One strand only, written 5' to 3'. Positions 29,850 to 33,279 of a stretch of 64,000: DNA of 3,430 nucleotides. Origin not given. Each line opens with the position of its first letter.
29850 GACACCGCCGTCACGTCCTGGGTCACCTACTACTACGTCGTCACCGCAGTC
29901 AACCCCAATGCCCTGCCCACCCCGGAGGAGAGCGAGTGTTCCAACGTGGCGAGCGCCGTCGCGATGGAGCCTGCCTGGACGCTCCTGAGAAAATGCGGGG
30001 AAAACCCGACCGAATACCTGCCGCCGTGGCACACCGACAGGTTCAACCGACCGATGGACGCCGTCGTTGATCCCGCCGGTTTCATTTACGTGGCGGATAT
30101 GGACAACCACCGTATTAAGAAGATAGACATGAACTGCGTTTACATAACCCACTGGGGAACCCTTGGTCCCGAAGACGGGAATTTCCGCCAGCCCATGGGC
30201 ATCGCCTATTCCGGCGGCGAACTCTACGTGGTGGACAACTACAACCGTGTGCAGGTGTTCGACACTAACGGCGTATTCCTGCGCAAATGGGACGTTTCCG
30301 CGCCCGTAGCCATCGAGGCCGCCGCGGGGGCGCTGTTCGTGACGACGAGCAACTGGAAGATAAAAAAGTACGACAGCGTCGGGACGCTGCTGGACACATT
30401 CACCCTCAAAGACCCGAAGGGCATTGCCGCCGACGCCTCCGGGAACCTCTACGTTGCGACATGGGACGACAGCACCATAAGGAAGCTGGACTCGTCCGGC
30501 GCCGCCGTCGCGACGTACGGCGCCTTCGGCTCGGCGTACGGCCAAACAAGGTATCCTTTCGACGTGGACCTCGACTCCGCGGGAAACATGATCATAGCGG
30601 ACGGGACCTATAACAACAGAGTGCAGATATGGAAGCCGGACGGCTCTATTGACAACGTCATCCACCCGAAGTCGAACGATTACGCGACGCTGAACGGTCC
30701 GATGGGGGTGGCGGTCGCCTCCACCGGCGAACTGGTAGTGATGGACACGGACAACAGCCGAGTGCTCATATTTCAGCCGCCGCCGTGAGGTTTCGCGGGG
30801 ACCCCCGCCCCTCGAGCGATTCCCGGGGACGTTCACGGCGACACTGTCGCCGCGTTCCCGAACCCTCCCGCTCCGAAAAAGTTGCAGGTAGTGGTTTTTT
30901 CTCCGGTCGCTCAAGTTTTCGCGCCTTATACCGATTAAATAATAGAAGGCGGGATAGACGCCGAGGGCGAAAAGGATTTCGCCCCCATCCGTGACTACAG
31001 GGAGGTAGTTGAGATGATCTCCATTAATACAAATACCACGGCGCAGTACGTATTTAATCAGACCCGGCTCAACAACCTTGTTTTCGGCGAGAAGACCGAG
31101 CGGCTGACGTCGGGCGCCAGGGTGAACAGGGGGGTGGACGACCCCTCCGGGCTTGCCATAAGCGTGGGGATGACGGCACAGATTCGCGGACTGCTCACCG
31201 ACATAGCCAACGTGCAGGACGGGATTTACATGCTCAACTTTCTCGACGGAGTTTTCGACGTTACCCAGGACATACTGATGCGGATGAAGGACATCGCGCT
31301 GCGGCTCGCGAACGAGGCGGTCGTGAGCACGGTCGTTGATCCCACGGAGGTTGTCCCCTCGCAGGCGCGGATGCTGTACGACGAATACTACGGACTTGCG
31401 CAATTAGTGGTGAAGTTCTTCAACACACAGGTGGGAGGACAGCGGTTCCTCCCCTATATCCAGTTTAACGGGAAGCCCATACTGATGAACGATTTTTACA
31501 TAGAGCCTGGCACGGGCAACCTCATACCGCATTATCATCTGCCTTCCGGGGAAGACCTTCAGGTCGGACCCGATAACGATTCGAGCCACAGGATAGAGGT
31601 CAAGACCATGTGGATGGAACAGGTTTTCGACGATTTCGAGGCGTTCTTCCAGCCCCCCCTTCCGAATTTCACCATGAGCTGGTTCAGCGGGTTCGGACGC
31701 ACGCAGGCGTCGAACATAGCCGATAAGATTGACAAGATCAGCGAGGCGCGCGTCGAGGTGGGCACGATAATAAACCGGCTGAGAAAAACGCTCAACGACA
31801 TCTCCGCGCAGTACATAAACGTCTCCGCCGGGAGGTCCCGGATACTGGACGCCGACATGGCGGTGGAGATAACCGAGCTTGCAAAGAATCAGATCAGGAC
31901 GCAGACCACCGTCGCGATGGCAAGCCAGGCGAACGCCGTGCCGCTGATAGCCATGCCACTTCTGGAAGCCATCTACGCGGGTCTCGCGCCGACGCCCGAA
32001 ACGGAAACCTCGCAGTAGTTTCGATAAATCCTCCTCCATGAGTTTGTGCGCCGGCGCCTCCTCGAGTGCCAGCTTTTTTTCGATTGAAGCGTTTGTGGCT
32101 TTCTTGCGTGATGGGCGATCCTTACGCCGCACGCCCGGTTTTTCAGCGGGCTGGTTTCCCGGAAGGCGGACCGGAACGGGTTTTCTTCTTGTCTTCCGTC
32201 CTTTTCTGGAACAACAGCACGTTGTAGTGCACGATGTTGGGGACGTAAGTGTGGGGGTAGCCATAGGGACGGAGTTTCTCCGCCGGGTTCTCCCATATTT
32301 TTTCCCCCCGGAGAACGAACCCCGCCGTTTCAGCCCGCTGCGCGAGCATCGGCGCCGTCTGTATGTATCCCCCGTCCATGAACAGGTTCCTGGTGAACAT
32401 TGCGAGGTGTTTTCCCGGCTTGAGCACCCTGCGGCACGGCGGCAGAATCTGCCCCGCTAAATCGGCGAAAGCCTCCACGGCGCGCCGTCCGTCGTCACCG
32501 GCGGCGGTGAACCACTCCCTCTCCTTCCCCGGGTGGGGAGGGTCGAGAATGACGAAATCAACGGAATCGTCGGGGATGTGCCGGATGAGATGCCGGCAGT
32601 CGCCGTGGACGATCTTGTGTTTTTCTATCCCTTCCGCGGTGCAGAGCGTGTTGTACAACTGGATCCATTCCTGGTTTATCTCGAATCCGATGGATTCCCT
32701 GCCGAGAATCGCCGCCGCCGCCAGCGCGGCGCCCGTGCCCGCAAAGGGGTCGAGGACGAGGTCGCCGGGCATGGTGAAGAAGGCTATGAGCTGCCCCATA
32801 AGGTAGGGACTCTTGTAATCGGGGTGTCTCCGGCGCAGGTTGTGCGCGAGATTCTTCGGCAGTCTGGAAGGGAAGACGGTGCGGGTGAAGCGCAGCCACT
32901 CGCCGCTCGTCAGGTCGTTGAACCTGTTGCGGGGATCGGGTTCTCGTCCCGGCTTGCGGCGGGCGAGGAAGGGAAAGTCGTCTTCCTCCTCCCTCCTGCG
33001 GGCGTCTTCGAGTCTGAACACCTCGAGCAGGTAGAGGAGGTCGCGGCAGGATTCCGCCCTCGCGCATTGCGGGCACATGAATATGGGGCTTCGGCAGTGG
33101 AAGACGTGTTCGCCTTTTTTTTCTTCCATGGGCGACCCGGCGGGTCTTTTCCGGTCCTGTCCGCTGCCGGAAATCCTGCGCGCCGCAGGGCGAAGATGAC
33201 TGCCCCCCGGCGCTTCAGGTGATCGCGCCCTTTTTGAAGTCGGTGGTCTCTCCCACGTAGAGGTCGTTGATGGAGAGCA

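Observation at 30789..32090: Solitary, divergent flagellin gene carrying a sigma-28 promoter and a CsrA-type GGA hairpin, with no other flagellar genes in the window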

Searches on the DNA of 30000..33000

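Call 59: search_rna_families(source=window, start=30000, end=33000, threshold=evalue, max_evalue=1)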
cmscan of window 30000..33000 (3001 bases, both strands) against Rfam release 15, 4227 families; matches with E-value up to 1: 2.
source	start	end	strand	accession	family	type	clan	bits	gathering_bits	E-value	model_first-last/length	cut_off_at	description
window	32936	32989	-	RF01068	Guanidine-II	Cis-reg; riboswitch;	-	19.1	32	0.84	1-48/48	no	Guanidine-II riboswitch aptamer (mini-ykkC)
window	31735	31840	+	RF02421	Bp1_684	Gene; sRNA;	-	18.9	44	0.48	1-113/113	no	Burkholderia sRNA Bp1_Cand684_SIPHT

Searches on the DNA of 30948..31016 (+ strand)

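Call 47: build_rna_model(alignment_id=A4, structure=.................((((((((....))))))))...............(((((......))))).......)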
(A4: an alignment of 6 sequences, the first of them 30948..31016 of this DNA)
Model R1 built from alignment A4 (6 sequences, 75 columns); structure: as given.
model positions 70; base pairs 13; branch points 1; effective number of sequences 4.61; information 0.804 bits per position. Calibrated on 0.2 Mb of random sequence (short: E-values are rough).
structure used (alignment columns):
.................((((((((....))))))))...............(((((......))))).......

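Call 48: search_with_rna_model(model_id=R1, sources=[window, L001, L002, L005, L006, L008, L012, L013, L014, L016, L017, L018, L019, L020, L021, L022, L023, L024, L025, L026, L027, L028, L029, L030, L031, L032, L033, L034, L035, L036, L037, L038, L039, L040, L041, L042, L043, L044, L045, L046, L047, L048, L049, L050, L051, L052, L053, L054, L055, L056, L057, L058, L059, L060, L061, L062, L063, L064, L065, L066, L067, L068, L069, L070, L071, L072, L073, L074, L075, L076, L077, L078, L079, L080, L081, L082, L083, L084, L085, L086, L087], max_evalue=1, make_alignment=true)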
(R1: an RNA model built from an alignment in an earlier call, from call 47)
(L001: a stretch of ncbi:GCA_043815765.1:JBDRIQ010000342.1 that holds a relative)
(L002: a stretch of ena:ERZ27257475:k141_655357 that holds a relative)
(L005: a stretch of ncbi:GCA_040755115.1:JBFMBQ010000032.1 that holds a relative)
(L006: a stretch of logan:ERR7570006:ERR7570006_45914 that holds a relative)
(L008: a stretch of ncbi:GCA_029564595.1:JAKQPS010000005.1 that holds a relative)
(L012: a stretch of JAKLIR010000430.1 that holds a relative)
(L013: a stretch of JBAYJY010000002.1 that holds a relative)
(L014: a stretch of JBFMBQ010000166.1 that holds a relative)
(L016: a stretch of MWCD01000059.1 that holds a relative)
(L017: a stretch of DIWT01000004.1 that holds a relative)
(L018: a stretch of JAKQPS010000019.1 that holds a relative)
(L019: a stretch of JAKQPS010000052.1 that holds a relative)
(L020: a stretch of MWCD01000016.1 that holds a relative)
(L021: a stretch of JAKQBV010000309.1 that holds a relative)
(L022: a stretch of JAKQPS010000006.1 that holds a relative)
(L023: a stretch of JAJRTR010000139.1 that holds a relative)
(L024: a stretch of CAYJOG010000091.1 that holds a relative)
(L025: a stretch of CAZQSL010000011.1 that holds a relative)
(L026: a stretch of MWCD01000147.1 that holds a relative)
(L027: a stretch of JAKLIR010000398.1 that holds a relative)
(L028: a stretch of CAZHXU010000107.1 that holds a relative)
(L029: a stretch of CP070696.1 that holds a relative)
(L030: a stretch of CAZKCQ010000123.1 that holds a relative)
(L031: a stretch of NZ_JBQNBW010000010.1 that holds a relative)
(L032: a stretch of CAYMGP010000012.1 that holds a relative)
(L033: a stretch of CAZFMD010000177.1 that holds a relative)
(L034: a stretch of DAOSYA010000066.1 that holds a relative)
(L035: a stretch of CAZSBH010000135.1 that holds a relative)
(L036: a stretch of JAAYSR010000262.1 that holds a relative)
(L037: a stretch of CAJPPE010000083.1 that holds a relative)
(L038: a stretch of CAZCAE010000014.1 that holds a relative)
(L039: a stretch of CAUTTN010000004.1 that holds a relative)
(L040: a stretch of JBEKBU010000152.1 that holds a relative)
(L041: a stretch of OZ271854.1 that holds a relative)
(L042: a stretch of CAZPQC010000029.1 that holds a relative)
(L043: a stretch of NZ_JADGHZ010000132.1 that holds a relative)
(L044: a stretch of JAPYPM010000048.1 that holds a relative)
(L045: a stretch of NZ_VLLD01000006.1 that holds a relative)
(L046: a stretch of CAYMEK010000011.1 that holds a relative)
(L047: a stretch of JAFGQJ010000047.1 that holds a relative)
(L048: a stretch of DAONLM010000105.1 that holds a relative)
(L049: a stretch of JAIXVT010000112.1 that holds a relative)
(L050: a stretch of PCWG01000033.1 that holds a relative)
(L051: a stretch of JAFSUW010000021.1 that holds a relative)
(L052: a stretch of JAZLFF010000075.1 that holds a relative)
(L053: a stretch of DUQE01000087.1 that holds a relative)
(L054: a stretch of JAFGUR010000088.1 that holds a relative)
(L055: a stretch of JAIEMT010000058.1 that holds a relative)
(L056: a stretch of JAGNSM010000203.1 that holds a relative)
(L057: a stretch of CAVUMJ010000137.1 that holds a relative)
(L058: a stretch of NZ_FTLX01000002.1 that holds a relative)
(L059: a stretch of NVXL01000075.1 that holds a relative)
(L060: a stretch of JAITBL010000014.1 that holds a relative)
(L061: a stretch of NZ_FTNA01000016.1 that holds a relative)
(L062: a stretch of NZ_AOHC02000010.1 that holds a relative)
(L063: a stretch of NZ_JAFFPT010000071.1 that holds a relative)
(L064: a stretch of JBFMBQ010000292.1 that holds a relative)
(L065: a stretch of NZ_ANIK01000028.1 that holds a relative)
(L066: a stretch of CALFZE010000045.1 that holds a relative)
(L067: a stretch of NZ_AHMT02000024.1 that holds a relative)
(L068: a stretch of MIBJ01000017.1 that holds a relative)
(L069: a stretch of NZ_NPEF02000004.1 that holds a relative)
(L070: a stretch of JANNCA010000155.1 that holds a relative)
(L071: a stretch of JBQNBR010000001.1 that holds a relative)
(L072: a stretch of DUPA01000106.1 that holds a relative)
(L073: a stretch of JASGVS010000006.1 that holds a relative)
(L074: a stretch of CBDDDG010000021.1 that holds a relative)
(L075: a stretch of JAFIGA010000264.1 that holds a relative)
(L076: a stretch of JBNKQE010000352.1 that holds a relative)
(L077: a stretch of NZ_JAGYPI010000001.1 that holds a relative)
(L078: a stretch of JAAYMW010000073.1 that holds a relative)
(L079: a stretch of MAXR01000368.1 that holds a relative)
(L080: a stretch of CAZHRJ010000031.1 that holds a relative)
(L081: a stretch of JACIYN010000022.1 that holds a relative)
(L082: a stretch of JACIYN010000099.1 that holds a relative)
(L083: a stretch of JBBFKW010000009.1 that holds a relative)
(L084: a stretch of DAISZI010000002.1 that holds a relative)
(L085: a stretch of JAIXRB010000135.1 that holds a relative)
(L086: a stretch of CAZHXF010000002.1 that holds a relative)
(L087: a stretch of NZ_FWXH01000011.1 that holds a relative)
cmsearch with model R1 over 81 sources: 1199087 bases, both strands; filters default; matches with E-value up to 1: 20.
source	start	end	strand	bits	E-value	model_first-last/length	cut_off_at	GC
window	30949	31016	+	68.7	3.2e-21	1-70/70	no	0.59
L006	4452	4521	+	68.1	5.3e-21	1-70/70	no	0.44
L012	1435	1507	+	67.5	9.1e-21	1-70/70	no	0.56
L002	9936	10003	+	65.7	4e-20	1-70/70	no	0.56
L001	9936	10003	+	65.3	5.4e-20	1-70/70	no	0.54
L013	9935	10003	+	64.1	1.4e-19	1-70/70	no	0.46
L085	9928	9997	+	26.3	5.4e-06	1-70/70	no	0.41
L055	7198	7267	+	22.3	0.00014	1-70/70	no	0.54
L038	11972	12038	+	19.1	0.0021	1-70/70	no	0.64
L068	15102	15157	-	15.1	0.052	1-70/70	no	0.52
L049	2820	2873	+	15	0.06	1-70/70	no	0.52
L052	4543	4619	+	14.7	0.074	1-70/70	no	0.4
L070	10068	10087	-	14.6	0.084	17-36/70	no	0.6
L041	11964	12035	+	14.3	0.11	1-70/70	no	0.62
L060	5348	5420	+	14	0.13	1-70/70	no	0.52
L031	6757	6770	+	13.7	0.16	50-63/70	no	0.5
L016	10243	10299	+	12.8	0.35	1-70/70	no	0.4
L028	5708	5759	+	12.2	0.59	1-70/70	no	0.33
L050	9754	9826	+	11.7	0.91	1-70/70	no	0.42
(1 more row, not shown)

Alignment A5: 20 matches aligned to the model, 112 columns, each read 5' to 3' on its own strand. Consensus structure (alignment columns), stored with it:
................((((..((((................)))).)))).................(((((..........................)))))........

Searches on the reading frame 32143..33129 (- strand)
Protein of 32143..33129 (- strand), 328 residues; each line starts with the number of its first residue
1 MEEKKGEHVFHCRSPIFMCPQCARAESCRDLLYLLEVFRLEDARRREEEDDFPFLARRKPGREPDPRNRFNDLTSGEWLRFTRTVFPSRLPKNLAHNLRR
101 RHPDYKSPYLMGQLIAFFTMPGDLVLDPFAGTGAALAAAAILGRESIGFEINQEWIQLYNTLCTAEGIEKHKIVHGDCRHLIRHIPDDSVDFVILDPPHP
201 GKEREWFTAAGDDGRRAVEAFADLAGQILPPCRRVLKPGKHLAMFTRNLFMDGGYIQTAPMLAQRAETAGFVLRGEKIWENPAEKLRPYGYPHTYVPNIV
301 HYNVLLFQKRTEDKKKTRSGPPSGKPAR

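Call 13: search_protein_families(library=pfam, proteins=[window:32143-33129:-], max_evalue=0.001)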
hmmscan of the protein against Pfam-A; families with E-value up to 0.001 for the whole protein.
window:32143-33129:- (328 aa): 5 families
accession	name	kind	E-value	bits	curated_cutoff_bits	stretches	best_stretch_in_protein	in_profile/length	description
PF01555.25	N6_N4_Mtase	-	5.1e-22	79.3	26.7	2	80-159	138-219/221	DNA methylase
PF13847.12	Methyltransf_31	-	9.9e-06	25.7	27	1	123-244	5-109/145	Methyltransferase domain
PF08241.18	Methyltransf_11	-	2.8e-05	25.1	21.2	0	130-195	5-66/95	Methyltransferase domain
PF13649.12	Methyltransf_25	-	0.00012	23.1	27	1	125-195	1-70/97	Methyltransferase domain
PF09445.16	Methyltransf_15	-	0.00023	21.2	22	1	124-202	3-84/165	RNA cap guanine-N2 methyltransferase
